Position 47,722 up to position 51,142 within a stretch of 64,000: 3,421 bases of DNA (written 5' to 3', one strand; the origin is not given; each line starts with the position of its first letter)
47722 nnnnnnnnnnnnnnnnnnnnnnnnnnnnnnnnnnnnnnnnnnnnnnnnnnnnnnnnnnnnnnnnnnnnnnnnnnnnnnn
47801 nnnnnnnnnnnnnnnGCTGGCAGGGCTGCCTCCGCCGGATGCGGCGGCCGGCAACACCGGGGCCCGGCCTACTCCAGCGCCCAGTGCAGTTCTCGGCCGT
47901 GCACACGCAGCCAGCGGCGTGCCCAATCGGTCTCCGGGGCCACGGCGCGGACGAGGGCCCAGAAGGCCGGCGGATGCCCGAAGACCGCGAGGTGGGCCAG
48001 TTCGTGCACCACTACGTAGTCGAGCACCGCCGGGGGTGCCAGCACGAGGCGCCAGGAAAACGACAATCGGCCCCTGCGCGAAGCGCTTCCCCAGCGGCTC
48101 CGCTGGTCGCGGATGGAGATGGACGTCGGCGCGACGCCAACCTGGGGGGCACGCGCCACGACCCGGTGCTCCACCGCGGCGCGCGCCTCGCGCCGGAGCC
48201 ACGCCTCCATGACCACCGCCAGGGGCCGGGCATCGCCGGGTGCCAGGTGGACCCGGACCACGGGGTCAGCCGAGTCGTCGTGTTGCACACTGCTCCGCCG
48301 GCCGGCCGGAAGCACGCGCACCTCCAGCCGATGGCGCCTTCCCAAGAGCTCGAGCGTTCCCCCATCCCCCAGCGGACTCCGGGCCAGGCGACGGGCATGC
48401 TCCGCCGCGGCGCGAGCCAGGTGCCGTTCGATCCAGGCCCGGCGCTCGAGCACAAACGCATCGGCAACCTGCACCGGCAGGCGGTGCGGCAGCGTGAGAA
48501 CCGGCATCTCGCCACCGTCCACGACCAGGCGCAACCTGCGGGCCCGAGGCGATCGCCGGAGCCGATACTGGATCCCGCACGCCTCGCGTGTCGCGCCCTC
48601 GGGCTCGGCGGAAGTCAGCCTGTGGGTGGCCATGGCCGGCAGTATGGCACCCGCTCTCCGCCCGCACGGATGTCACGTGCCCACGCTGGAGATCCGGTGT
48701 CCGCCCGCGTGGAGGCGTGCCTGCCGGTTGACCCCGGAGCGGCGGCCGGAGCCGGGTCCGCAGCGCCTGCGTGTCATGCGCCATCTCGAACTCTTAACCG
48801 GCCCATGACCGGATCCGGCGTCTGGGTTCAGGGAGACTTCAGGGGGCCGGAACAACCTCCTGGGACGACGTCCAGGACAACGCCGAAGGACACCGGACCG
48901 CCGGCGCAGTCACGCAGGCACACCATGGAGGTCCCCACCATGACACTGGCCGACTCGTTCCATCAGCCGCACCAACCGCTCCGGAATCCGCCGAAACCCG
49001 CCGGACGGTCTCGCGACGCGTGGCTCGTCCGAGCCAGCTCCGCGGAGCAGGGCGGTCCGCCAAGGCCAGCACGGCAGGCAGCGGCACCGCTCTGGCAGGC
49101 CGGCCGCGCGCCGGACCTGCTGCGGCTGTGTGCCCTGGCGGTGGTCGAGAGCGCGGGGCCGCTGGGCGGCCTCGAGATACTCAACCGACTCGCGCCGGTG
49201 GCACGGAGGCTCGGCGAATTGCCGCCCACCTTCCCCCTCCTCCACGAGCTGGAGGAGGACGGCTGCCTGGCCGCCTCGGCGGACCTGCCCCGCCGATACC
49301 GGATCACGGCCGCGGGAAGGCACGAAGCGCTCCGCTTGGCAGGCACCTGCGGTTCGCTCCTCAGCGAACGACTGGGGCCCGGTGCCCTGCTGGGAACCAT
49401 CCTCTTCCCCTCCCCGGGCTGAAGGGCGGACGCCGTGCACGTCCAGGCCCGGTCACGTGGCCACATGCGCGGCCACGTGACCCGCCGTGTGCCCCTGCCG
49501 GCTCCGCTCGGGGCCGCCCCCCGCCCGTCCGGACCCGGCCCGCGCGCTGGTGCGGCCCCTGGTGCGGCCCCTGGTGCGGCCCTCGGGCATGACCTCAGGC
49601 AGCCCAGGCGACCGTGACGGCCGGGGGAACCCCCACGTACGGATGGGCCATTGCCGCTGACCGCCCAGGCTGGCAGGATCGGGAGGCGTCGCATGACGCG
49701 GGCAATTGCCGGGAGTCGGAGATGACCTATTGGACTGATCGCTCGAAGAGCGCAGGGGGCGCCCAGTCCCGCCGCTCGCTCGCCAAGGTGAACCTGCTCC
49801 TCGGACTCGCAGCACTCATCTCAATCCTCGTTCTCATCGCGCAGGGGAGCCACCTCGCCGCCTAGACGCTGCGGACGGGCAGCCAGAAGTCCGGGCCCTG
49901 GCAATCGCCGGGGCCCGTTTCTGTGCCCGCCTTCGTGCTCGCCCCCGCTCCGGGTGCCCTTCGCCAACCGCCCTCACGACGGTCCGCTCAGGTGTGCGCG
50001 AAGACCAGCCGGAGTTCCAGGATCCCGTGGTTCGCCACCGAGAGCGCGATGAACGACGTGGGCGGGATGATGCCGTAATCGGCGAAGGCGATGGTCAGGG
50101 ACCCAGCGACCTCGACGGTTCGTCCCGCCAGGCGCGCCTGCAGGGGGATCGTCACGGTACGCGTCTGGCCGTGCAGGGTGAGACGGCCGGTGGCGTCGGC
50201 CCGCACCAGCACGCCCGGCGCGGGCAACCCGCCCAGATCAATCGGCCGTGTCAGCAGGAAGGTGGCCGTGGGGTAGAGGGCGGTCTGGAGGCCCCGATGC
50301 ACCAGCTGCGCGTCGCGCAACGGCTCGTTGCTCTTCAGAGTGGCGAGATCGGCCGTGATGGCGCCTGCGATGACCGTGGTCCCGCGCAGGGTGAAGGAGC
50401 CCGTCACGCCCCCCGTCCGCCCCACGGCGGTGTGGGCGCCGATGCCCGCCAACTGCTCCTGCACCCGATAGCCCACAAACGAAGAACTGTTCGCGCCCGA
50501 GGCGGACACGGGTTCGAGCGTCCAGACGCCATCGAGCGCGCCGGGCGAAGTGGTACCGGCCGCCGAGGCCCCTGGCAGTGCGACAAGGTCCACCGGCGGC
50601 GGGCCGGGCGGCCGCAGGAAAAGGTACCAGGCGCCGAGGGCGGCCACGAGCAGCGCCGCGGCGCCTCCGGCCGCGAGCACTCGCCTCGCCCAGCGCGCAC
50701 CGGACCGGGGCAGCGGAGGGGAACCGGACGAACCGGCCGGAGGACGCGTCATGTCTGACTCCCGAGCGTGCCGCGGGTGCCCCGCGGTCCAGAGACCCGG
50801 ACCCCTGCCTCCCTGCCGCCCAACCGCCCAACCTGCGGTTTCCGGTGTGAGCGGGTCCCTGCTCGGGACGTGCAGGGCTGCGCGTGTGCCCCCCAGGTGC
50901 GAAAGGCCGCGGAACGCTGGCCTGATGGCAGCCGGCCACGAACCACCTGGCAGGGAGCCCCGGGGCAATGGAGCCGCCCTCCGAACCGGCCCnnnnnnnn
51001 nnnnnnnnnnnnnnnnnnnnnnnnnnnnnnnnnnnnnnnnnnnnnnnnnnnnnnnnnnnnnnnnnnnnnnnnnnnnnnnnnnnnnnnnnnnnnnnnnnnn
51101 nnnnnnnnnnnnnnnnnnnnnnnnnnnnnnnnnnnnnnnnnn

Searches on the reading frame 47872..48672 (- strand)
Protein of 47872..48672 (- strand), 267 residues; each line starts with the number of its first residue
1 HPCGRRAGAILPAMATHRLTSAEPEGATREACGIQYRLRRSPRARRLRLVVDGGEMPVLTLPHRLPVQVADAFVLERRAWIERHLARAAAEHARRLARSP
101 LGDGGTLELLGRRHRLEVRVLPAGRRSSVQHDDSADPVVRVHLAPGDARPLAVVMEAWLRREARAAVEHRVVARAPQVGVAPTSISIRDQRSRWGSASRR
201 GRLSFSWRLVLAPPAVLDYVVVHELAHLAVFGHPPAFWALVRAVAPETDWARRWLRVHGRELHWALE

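Call 25: search_protein_families(library=pfam, proteins=[window:47872-48672:-], max_evalue=0.001)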
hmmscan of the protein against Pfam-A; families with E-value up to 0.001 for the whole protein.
window:47872-48672:- (267 aa): 1 family
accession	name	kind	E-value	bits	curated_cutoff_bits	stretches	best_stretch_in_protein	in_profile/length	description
PF01863.23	YgjP-like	-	2.6e-50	171.7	26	1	45-257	1-206/207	YgjP-like, metallopeptidase domain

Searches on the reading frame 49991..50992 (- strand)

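Call 25: search_protein_families(library=pfam, proteins=[window:49991-50992:-], max_evalue=0.001)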
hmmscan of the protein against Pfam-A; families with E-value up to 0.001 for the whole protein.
window:49991-50992:- (334 aa): 1 family
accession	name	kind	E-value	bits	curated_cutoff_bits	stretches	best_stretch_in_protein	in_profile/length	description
PF04264.18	YceI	-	1.4e-16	61.7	23.7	1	170-328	7-147/150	YceI-like domain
